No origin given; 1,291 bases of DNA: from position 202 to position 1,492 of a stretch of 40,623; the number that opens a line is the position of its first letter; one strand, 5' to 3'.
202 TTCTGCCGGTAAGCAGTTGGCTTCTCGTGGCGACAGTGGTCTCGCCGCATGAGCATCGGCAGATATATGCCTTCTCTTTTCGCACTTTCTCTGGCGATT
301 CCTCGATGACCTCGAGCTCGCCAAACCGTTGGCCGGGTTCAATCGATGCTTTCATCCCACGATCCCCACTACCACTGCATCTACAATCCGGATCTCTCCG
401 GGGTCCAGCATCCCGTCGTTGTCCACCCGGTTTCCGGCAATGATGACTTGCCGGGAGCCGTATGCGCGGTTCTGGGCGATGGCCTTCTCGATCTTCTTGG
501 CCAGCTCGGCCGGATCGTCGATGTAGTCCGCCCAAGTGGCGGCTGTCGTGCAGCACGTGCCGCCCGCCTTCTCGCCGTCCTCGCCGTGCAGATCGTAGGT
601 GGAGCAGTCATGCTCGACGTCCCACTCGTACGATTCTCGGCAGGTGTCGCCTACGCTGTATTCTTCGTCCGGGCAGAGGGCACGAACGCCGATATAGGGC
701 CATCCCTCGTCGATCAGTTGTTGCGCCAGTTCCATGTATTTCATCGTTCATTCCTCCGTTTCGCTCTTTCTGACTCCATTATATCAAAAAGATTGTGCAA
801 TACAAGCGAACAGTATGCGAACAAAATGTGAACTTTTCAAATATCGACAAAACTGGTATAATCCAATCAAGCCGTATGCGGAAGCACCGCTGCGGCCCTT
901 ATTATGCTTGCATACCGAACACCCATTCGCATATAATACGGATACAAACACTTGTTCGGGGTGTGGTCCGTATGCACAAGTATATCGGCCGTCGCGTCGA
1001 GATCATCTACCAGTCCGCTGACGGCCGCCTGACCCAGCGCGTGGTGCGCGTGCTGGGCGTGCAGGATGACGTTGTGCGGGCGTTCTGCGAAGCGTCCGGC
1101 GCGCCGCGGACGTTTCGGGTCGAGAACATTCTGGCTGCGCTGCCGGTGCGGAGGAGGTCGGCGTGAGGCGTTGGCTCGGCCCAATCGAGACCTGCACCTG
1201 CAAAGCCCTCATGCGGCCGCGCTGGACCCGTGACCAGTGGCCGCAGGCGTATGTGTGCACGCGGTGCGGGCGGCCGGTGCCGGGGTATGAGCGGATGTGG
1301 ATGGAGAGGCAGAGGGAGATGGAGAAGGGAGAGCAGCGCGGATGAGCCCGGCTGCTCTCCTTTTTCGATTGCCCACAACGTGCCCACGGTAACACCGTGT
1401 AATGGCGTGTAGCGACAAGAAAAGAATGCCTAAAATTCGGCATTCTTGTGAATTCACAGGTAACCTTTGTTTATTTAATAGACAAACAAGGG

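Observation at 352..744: Three-gene, translationally coupled minus-strand cassette in the lysis-integrase accessory hotspot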

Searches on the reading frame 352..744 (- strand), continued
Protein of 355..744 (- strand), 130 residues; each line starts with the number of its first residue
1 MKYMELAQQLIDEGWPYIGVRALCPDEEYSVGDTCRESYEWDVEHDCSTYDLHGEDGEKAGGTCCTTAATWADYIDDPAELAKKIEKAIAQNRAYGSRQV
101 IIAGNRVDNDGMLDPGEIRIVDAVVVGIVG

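Call 39: search_protein_representatives(alignment_id=A1)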
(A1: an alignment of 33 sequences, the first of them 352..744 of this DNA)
Query: 33 sequences, 128 profile positions. Proteins with E-value up to 0.001 (for the whole library): 297; up to 1e-10: 142; up to 1e-30: 16. The best 150 are listed.
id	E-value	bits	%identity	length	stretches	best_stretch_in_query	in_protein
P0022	1.8e-45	170.1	-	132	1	2-128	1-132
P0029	3.0e-45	169.3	-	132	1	1-128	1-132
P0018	5.1e-45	168.6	-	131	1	1-128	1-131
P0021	1.7e-43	163.7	-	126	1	2-128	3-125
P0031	4.8e-40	152.5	-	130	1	1-128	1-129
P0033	2.1e-38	147.2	-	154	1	2-127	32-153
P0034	4.6e-38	146.1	-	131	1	2-128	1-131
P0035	3.9e-37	143.1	-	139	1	2-128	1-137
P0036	4.8e-36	139.6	-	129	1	2-128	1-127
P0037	3.4e-35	136.8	-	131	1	4-127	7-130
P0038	1.0e-34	135.2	-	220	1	3-128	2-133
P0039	1.5e-34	134.8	-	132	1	8-126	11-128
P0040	1.3e-32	128.4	-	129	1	4-128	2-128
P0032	1.5e-31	125.1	-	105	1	1-105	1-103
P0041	6.7e-31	122.9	-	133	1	2-128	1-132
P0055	2.0e-25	105.2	-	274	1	5-127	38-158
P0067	3.1e-23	98.1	-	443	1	5-128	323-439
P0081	2.5e-20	88.8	-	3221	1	10-126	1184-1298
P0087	6.7e-20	87.4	-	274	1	13-127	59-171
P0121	6.9e-16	74.4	-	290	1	14-127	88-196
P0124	1.5e-15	73.3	-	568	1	14-127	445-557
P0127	2.4e-15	72.7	-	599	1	14-127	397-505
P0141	2.2e-13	66.3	-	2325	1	11-128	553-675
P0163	3.7e-11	59.1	-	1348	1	7-125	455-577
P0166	6.3e-11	58.4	-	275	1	19-128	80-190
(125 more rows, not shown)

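Call 40: search_protein_families(library=pfam, proteins=[P0081, P0141, P0163, P0067, P0124, P0127, P0055, P0087, P0121, P0166], max_evalue=0.001)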
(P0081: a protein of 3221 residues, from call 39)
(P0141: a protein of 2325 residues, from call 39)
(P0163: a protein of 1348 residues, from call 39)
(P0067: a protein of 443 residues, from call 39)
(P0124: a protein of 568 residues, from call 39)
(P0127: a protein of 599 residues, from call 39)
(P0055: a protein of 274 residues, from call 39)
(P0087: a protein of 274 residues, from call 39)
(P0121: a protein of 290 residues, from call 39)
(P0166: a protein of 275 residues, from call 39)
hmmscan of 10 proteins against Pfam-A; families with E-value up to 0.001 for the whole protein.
P0081 (3221 aa): 2 families
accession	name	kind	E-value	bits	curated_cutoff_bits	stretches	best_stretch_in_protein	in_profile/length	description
PF01551.29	Peptidase_M23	-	1.2e-28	99.5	28.7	1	3122-3216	2-96/96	Peptidase family M23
PF18760.7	ART-PolyVal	-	3.7e-15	57.4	31.2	1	1340-1506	1-139/140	ADP-Ribosyltransferase in polyvalent proteins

P0141 (2325 aa): 0 families

P0163 (1348 aa): 1 family
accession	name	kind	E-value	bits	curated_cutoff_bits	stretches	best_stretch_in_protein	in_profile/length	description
PF18798.6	LPD3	-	5.7e-07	30.2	27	1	259-355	7-108/114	Large polyvalent protein-associated domain 3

P0067 (443 aa): 1 family
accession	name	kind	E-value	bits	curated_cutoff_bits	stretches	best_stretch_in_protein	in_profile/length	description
PF04233.19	Phage_Mu_F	-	1.1e-19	71.6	29.6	1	151-270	2-111/112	Phage Mu protein F like protein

P0124 (568 aa): 0 families

P0127 (599 aa): 1 family
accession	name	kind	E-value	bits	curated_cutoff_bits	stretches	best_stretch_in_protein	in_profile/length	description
PF04233.19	Phage_Mu_F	-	3.7e-17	63.5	29.6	1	166-288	1-111/112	Phage Mu protein F like protein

P0055 (274 aa): 0 families

P0087 (274 aa): 0 families

P0121 (290 aa): 1 family
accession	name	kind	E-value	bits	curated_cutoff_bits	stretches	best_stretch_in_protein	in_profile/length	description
PF12685.13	SpoIIIAH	-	0.0008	19.8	30.6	0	204-268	41-97/191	SpoIIIAH-like protein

P0166 (275 aa): 0 families

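Call 46: find_encoding_contigs(protein=P0067, flank=5000, max_places=2)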
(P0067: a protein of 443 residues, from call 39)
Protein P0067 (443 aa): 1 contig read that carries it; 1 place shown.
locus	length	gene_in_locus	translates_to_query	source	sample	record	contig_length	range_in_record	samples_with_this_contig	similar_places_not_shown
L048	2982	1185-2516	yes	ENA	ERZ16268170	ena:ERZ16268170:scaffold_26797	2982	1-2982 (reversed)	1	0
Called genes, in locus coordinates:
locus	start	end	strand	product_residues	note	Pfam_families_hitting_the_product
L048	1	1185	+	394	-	?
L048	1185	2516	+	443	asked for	PF04233:Phage_Mu_F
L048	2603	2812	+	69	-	-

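Call 61: search_dna_similar(query=window:355-744:-, collection=plasmids, mode=protein, max_evalue=0.01)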
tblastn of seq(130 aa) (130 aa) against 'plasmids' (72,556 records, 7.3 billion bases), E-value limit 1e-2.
No match.

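Call 62: get_annotated_region(hit=H1, flank=3500)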
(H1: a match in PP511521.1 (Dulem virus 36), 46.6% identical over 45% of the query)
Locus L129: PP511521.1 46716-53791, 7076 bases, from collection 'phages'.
description: Dulem virus 36 isolate Duke_24FS_3, complete genome.
organism: Dulem virus 36 (NCBI taxid 3145754)
taxonomy: Viruses; Duplodnaviria; Heunggongvirae; Uroviricota; Caudoviricetes
host: Varecia variegata; source: feces; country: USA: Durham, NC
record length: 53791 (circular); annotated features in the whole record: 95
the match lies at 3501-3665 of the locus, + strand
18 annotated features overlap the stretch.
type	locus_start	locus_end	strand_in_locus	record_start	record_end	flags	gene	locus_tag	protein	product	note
CDS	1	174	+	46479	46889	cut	-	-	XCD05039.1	hypothetical protein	-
CDS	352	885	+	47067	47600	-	-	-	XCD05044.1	hypothetical protein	-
CDS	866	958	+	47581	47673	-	-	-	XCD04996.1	hypothetical protein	-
CDS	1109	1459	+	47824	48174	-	-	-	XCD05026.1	hypothetical protein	-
CDS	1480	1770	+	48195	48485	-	-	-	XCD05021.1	hypothetical protein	-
CDS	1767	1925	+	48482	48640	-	-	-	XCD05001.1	hypothetical protein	-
CDS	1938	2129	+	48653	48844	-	-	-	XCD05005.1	hypothetical protein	-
CDS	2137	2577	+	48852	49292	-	-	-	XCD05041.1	hypothetical protein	-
CDS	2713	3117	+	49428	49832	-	-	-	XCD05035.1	hypothetical protein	-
CDS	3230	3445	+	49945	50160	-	-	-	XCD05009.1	hypothetical protein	-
CDS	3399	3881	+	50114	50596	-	-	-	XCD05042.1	hypothetical protein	-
CDS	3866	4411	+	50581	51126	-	-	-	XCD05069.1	ParB protein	-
CDS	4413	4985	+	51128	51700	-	-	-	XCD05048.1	hypothetical protein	-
CDS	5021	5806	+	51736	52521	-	-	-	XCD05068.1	PA0069 family radical SAM protein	-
CDS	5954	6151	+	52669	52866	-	-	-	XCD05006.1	hypothetical protein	-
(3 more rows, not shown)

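Call 68: search_protein_families(library=pfam, alignment_id=A6, max_evalue=0.0001)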
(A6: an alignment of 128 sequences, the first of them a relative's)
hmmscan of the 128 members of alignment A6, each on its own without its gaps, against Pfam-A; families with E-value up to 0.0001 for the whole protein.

A. member 1, L002:1849-3198:- (449 aa): 3 families
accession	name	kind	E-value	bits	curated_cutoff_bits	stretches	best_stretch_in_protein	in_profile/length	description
PF01580.24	FtsK_SpoIIIE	-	4e-28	98.8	24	1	137-308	12-219/221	FtsK/SpoIIIE family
PF12846.13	AAA_10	-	3e-07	30.3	27.5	0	146-195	9-53/362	AAA-like domain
PF01935.23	DUF87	-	5.3e-05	23.9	23.2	1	151-201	12-59/220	Helicase HerA, central domain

B. families by the number of members that match (of 128 scanned): 82 families (the first 25 are shown)
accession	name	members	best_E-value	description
PF00589.27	Phage_integrase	6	4e-33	Phage integrase family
PF01510.30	Amidase_2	4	6.1e-23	N-acetylmuramoyl-L-alanine amidase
PF05105.17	Phage_holin_4_1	3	2.8e-39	Bacteriophage holin family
PF00239.26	Resolvase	3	8.7e-31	Resolvase, N terminal domain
PF01183.26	Glyco_hydro_25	3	6.2e-27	Glycosyl hydrolases family 25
PF13495.12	Phage_int_SAM_4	3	4.8e-12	Phage integrase, N-terminal SAM-like domain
PF13408.12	Zn_ribbon_recom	3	1e-09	Recombinase zinc beta ribbon domain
PF02899.23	Phage_int_SAM_1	3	1.7e-09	Phage integrase, N-terminal SAM-like domain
PF01520.23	Amidase_3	2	7.6e-47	N-acetylmuramoyl-L-alanine amidase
PF03592.21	Terminase_2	2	5.1e-32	Terminase small subunit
PF01580.24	FtsK_SpoIIIE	2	4e-28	FtsK/SpoIIIE family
PF09479.16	Flg_new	2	1.6e-20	Listeria-Bacteroides repeat domain (List_Bact_rpt)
PF07508.19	Recombinase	2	3.2e-20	Recombinase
PF01381.28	HTH_3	2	9e-20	Helix-turn-helix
PF13560.12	HTH_31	2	1.1e-14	Helix-turn-helix domain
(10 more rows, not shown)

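Call 90: search_protein_families(library=pfam, proteins=[L007:6438-6764:+], max_evalue=0.01)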
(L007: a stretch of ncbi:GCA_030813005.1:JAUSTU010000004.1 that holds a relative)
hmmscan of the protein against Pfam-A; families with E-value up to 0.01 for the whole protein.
L007:6438-6764:+ (108 aa): 3 families
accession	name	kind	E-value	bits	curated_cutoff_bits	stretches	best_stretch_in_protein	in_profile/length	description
PF22147.1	AcrIC5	-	4.5e-23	81.6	27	1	48-99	2-53/53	Anti-CRISPR protein AcrIC5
PF12728.13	HTH_17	-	6.9e-09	36.3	27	1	2-41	5-44/51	Helix-turn-helix domain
PF20038.5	HTH_59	-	0.0075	16.7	27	0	2-41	11-58/66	Helix-turn-helix domain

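Call 100: search_protein_families(library=pfam, alignment_id=A8, max_evalue=0.001)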
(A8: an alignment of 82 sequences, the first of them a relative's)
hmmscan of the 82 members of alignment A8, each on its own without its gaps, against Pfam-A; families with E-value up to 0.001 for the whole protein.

A. member 1, L002:3700-3909:+ (70 aa): 3 families
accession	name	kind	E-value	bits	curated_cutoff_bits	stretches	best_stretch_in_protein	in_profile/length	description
PF01381.28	HTH_3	-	5.1e-15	55.7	23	1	10-64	1-55/55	Helix-turn-helix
PF13443.12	HTH_26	-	6.5e-07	29.9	22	1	9-66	1-59/63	Cro/C1-type HTH DNA-binding domain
PF12844.13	HTH_19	-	5.3e-05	23.5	30.2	1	9-54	3-48/64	Helix-turn-helix domain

B. families by the number of members that match (of 82 scanned): 25 families
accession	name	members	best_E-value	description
PF01381.28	HTH_3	6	5.1e-15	Helix-turn-helix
PF13443.12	HTH_26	5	1.4e-15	Cro/C1-type HTH DNA-binding domain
PF12844.13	HTH_19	5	4.9e-12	Helix-turn-helix domain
PF13560.12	HTH_31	4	5.5e-07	Helix-turn-helix domain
PF07410.16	Phage_Gp111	3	2.2e-30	Streptococcus thermophilus bacteriophage Gp111 protein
PF12728.13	HTH_17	2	1.3e-09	Helix-turn-helix domain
PF20038.5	HTH_59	2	1.6e-05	Helix-turn-helix domain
PF08960.15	STIV_B116-like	1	8.5e-29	STIV B116-like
PF08863.15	YolD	1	3.2e-25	YolD-like protein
PF22147.1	AcrIC5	1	5.6e-23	Anti-CRISPR protein AcrIC5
PF04545.22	Sigma70_r4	1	1.8e-12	Sigma-70, region 4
PF08281.18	Sigma70_r4_2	1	3.2e-08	Sigma-70, region 4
PF10547.14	P22_AR_N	1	1.5e-06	P22_AR N-terminal domain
PF22233.2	PhyR_sigma-like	1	3.5e-06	Response regulator PhyR, sigma-like domain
PF13730.12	HTH_36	1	1.6e-05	Helix-turn-helix domain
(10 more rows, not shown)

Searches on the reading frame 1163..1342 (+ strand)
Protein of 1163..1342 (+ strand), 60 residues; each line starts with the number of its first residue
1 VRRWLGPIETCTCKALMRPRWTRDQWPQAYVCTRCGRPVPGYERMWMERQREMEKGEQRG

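Call 6: search_protein_families(library=pfam, proteins=[window:1163-1342:+], max_evalue=1)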
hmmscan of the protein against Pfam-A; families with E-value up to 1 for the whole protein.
seq(60 aa): 4 families
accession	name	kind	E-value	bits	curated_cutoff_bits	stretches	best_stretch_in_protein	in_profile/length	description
PF18439.7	zf_UBZ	-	0.017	15.2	25.6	1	29-44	2-17/32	Ubiquitin-Binding Zinc Finger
PF13824.12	zf-Mss51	-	0.034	14.8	27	1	26-51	11-36/55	Zinc-finger of mitochondrial splicing suppressor 51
PF13696.11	zf-CCHC_2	-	0.045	14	27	1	27-38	1-12/21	Zinc knuckle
PF24458.1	DUF7573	-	0.88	10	30.2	0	25-46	6-25/39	Domain of unknown function (DUF7573)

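Call 7: search_protein_families(library=phrogs, proteins=[window:1163-1342:+], max_evalue=1)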
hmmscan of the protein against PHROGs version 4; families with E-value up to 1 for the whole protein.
seq(60 aa): 2 families
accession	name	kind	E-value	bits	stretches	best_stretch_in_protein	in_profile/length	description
phrog_29598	-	unknown function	0.0016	19.5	1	9-41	31-59/62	-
phrog_9414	-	unknown function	0.15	13.1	1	10-44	6-41/71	-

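Call 8: search_protein_families(library=padloc, proteins=[window:1163-1342:+], max_evalue=1)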
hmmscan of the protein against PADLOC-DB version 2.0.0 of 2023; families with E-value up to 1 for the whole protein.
seq(60 aa): 0 families

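Call 9: search_protein_families(library=ncbifam, proteins=[window:1163-1342:+], max_evalue=1)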
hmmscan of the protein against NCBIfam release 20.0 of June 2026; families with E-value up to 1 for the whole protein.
seq(60 aa): 0 families
